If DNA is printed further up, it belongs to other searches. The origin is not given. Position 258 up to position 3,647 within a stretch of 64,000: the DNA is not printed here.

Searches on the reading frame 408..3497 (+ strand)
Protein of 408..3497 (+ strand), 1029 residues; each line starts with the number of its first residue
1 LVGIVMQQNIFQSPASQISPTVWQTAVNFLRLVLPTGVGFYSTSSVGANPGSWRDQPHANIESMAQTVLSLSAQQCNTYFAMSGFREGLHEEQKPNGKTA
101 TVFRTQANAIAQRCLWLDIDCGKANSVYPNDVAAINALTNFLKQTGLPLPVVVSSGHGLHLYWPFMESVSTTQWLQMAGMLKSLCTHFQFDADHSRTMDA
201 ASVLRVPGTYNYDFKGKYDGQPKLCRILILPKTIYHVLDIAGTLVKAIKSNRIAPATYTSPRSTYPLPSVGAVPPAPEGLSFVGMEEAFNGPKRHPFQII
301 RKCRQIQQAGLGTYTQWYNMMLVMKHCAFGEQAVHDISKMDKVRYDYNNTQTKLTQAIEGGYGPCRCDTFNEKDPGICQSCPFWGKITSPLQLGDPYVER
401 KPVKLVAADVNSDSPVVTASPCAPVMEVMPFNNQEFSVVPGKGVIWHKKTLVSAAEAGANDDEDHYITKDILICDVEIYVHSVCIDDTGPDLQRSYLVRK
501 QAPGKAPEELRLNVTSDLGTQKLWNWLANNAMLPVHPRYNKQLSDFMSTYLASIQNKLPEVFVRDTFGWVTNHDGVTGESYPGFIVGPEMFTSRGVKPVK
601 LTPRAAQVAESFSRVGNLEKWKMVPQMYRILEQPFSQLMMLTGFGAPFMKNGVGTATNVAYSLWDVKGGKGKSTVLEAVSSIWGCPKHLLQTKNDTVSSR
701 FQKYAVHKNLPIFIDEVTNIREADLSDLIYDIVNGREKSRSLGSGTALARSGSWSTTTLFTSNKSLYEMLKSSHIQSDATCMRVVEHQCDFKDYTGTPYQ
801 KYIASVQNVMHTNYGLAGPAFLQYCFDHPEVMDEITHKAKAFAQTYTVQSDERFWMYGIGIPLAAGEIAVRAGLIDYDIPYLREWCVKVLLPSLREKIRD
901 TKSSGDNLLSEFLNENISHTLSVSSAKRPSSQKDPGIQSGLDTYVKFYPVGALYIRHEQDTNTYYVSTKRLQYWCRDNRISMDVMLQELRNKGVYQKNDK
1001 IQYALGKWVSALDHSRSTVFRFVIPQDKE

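Call 26: search_protein_families(library=phrogs, proteins=[window:408-3497:+], max_evalue=0.001)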
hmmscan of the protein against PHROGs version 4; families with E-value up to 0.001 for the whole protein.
window:408-3497:+ (1029 aa): 5 families
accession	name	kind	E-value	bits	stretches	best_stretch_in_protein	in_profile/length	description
phrog_25314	-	unknown function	2.5e-95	321.6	1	72-1000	62-961/1010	-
phrog_8841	-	DNA, RNA and nucleotide metabolism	1.1e-30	108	1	533-1003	177-595/633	DNA primase/helicase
phrog_2478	-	DNA, RNA and nucleotide metabolism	5.3e-09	35.7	1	65-212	43-188/854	DNA polymerase/primase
phrog_3123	-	unknown function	8.7e-07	28.9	1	52-243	38-193/583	-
phrog_1139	-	DNA, RNA and nucleotide metabolism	2.3e-06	26.9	1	669-848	554-728/895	DNA primase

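Call 27: search_protein_families(library=pfam, proteins=[window:408-3497:+], max_evalue=0.001)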
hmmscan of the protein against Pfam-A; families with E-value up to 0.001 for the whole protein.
window:408-3497:+ (1029 aa): 1 family
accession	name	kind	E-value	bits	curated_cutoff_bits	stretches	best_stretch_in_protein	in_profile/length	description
PF06048.17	DUF927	-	8.5e-16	58.9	22.6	1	542-747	90-279/284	Domain of unknown function (DUF927)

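Call 57: find_homologous_proteins(query=window:408-3497:+, max_evalue=1e-10)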
Query window:408-3497:+ (1029 aa): 184 proteins with E <= 1e-10 among 8000 candidates; the best 120 are listed.
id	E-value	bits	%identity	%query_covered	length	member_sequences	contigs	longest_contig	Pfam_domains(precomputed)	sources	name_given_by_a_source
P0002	0.0e+0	2402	99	100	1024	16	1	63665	PF06048.18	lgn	-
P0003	0.0e+0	1443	59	99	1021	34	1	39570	PF06048.18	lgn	-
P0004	0.0e+0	1438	60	99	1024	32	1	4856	PF06048.18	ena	-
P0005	0.0e+0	1368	59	99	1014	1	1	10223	PF06048.18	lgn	-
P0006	0.0e+0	1340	58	97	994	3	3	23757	PF06048.18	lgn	-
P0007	0.0e+0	1337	57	97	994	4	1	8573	PF06048.18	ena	-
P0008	0.0e+0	1331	57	98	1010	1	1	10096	PF06048.18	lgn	-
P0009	0.0e+0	1306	56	97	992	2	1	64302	PF06048.18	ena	-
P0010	0.0e+0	1282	55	97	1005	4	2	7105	PF06048.18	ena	-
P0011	0.0e+0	1261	54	97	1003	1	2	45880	PF06048.18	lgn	-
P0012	0.0e+0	1244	55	98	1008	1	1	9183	PF06048.18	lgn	-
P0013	0.0e+0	1218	54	98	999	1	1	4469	PF06048.18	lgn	-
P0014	0.0e+0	1216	53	97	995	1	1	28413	PF06048.18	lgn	-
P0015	0.0e+0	1206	54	97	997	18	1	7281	PF06048.18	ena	-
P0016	0.0e+0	1195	52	99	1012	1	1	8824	PF06048.18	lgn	-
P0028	1.9e-294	998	46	98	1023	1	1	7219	PF06048.18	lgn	-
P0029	1.8e-291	988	46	97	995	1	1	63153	PF06048.18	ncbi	-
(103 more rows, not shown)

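Call 90: search_solved_structures(query=window:408-3497:+, max_evalue=1, show_alignments=1)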
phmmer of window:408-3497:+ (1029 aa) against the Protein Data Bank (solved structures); distinct sequences matched with E-value up to 1: 3.
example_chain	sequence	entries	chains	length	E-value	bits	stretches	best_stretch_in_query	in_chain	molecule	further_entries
8tch_A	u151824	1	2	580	0.00038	21.7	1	607-823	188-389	Pathogenicity island protein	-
5dgk_A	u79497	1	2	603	0.0019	19.4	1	668-834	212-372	Active helicase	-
1s2o_A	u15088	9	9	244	0.51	11.4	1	134-177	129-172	sucrose-phosphatase | sucrose-phosphatase (SPP) | hypothetical protein slr0953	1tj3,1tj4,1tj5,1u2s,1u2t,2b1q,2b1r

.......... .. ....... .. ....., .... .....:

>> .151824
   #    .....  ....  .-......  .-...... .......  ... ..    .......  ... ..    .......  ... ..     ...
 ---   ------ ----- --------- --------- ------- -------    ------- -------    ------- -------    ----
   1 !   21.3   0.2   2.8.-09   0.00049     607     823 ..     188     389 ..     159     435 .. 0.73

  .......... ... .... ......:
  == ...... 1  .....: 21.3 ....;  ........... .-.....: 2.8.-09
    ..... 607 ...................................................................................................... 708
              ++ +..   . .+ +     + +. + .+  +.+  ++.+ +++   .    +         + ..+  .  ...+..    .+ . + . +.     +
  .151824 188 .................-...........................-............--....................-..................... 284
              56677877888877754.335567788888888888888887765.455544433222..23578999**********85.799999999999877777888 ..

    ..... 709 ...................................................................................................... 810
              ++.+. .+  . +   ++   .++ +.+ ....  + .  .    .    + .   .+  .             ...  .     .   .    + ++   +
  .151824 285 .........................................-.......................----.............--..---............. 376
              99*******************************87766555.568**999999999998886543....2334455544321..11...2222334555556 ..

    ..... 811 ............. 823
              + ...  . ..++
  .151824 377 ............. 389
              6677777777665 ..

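Call 106: predict_structure(alignment_id=A4)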
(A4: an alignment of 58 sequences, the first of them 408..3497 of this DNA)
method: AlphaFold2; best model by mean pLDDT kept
length: 1029 residues; sequences in the alignment: 58
mean_pLDDT: 88.3   pTM: 0.60
mean pLDDT of the five models: 88.3, 87.7, 87.0, 86.6, 86.3
residues with pLDDT >= 90: 688; 70-90: 242; 50-70: 76; < 50: 23
segments of 3 or more residues with pLDDT < 50: 1-15, 283-288
pLDDT, mean of each block of 10 residues (from residue 1): 34 58 95 90 87 88 95 94 93 87 91 96 89 94 96 95 95 92 95 90 95 86 93 90 92 77 55 58 44 84 93 94 92 95 94 91 86 89 86 80 70 61 70 90 89 57 71 94 90 92 87 90 93 93 94 87 94 87 96 92 94 97 98 98 97 91 91 97 97 90 95 92 89 89 73 95 91 78 94 94 97 98 97 96 94 94 98 98 98 88 81 93 94 89 93 94 95 89 89 91 94 91 78
secondary structure, 60 per line:
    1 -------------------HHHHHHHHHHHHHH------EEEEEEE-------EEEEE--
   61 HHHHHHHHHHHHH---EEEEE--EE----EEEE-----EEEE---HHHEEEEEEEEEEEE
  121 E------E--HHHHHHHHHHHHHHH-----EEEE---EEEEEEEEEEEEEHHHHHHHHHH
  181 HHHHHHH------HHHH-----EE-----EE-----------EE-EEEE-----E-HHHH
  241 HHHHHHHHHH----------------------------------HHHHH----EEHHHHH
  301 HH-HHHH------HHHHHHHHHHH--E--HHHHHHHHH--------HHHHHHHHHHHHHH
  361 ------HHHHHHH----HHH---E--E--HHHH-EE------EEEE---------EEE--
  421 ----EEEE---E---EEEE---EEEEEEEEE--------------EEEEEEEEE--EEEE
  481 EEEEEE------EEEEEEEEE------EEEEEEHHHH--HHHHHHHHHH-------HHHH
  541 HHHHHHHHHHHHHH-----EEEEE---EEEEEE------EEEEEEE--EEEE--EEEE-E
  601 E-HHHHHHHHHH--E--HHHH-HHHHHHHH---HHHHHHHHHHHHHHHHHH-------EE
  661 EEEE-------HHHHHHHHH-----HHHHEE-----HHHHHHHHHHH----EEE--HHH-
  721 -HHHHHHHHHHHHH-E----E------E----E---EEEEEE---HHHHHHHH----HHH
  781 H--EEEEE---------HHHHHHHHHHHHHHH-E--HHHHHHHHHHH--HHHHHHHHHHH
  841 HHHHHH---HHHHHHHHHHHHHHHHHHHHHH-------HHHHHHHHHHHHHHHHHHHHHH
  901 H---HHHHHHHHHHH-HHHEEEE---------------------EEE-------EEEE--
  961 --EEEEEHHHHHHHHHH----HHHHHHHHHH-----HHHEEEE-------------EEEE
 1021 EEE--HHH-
elements in order (helices of 4 or more, strands of 3 or more residues): H20-33 E40-46 E54-58 H61-73 E77-81 E90-93 E99-102 E109-121 H131-145 E151-154 E158-170 H171-187 H194-197 E226-229 H237-250 H285-289 H296-302 H304-307 H314-324 H330-338 H347-360 H367-373 H390-393 E403-406 E416-418 E425-428 E436-439 E443-451 E466-474 E477-486 E493-501 E508-513 H514-517 H520-529 H537-554 E560-564 E568-573 E580-586 E589-592 E595-598 H603-612 H618-621 H623-630 H634-651 E659-664 H672-680 H686-689 H697-707 E712-714 H722-734 E757-762 H766-773 H778-781 E784-788 H798-812 H817-827 H830-846 H850-871 H879-901 H905-915 E920-923 E945-947 E955-958 E963-967 H968-977 H982-991 E1000-1003 E1017-1023

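Call 108: fold_search(model_id=the predicted structure, library=pdb)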
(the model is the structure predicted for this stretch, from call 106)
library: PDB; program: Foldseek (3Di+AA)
matches with E <= 10: 272; with E <= 0.001: 11
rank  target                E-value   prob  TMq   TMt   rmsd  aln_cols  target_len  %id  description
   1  5dgk_B                2.1e-18  1.00  0.37  0.68   6.2       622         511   14  SCCmec type IV Cch - active helicase (released 2016-08-24)
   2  5dgk_A                4.3e-18  1.00  0.38  0.69   6.4       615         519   15  SCCmec type IV Cch - active helicase (released 2016-08-24)
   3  8tch_B                1.5e-15  1.00  0.34  0.64   6.9       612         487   14  Initiation of replication protein with helicase activity encoded by Pathogenicity Island SaPIBov1 (released 2024-07-03)
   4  8tch_A                3.0e-15  1.00  0.34  0.65   6.8       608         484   14  Initiation of replication protein with helicase activity encoded by Pathogenicity Island SaPIBov1 (released 2024-07-03)
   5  6zp9_A                4.0e-07  1.00  0.16  0.77   3.7       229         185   15  Cyanophage S-2L Primase-Polymerase (PrimPol), AEP domain (PP-N190) (released 2021-03-03)
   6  3h20                  1.1e-06  1.00  0.15  0.47  13.5       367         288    9  Crystal structure of primase RepB' (released 2009-04-28)
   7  3h25_A                1.4e-05  1.00  0.15  0.67   5.7       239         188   12  Crystal structure of the catalytic domain of primase Repb' in complex with initiator DNA (released 2009-04-28)
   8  8emh_B                4.3e-04  1.00  0.16  0.23  16.1       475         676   12  CryoEM characterization of a unique AAA+ BrxL phage restriction factor (released 2023-02-01)
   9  8p5e_6                6.3e-04  0.95  0.18  0.26  22.6       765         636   10  S. cerevisiae nexus-sCMGE after DNA replication initiation (released 2024-05-29)
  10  1n25_A                7.0e-04  1.00  0.14  0.33  12.2       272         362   13  Crystal structure of the SV40 Large T antigen helicase domain (released 2003-06-03)
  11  4mky_A                9.8e-04  1.00  0.13  0.39  10.8       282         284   13  Polymerase Domain from Mycobacterium tuberculosis Ligase D in complex with an annealed double-strand DNA break. (released 2013-12-11)
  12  7nqf_B                1.5e-03  1.00  0.14  0.54   6.5       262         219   11  Prim-Pol Domain of CRISPR-associated Prim-Pol (CAPP) from Marinitoga sp. 1137 with dsDNA (released 2022-05-04)
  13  7p9j_B                1.7e-03  1.00  0.14  0.54   7.0       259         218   11  Prim-Pol Domain of CRISPR-associated Prim-Pol (CAPP) from Marinitoga sp. 1137 - Primer Initiation Complex (released 2022-05-04)
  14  6wgg_4                1.7e-03  0.82  0.15  0.21  19.8       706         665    9  Atomic model of pre-insertion mutant OCCM-DNA complex(ORC-Cdc6-Cdt1-Mcm2-7 with Mcm6 WHD truncation) (released 2020-07-15)
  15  7nqd_B                1.7e-03  1.00  0.14  0.56   6.8       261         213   13  Prim-Pol Domain of CRISPR-associated Prim-Pol (CAPP) from Marinitoga sp. 1137 (released 2022-05-04)
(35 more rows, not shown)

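Call 109: find_encoding_contigs(protein=P0029, flank=10000, max_places=2)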
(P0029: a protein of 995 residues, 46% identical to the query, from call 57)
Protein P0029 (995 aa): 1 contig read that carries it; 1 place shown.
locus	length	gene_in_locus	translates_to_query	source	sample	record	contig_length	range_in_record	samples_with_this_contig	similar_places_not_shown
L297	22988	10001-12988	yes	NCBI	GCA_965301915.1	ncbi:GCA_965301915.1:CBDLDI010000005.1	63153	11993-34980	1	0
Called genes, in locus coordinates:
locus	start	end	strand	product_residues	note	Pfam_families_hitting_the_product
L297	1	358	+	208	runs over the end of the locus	PF13365:Trypsin_2 (weak)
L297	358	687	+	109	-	PF00216:Bac_DNA_binding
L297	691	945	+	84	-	-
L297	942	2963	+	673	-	PF00476:DNA_pol_A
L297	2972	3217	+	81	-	-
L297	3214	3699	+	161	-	PF19905:DUF6378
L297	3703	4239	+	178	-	PF00959:Phage_lysozyme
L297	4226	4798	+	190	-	-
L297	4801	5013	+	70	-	-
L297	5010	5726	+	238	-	PF12705:PDDEXK_1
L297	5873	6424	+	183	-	-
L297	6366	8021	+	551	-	PF00176:SNF2-rel_dom, PF00271:Helicase_C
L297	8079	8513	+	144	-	-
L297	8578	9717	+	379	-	-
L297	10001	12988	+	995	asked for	PF06048:DUF927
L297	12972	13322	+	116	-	-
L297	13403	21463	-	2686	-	PF18857:LPD38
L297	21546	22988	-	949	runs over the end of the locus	-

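Call 110: find_encoding_contigs(protein=P0004, flank=10000, max_places=3)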
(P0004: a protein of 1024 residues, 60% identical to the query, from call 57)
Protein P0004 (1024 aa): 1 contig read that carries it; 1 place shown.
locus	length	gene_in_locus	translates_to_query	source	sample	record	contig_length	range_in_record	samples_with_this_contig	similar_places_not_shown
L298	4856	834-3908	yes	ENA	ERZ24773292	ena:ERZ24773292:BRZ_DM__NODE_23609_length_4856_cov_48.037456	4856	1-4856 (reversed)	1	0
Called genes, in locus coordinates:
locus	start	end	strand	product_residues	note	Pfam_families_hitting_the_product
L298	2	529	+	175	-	?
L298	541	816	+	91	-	-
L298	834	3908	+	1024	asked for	PF06048:DUF927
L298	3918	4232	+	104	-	-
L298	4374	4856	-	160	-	?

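Call 113: search_protein_families(library=ncbifam, proteins=[window:408-3497:+], max_evalue=0.1)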
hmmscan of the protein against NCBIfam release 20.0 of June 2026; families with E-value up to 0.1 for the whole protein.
window:408-3497:+ (1029 aa): 4 families
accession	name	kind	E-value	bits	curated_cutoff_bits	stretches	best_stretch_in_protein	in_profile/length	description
NF047345.1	SCCmet_Cch1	equivalog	1.9e-06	26.7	700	1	668-842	195-363/542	cassette chromosome replicative helicase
TIGR02778.1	ligD_pol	equivalog_domain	0.0018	18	214.7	1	115-189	117-187/245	non-homologous end-joining DNA ligase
NF009702.0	PRK13231.1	equivalog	0.06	12.5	427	0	667-737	10-79/264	nitrogenase reductase-like protein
NF003298.0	PRK04296.1-3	equivalog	0.094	12.3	375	0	733-789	35-91/205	thymidine kinase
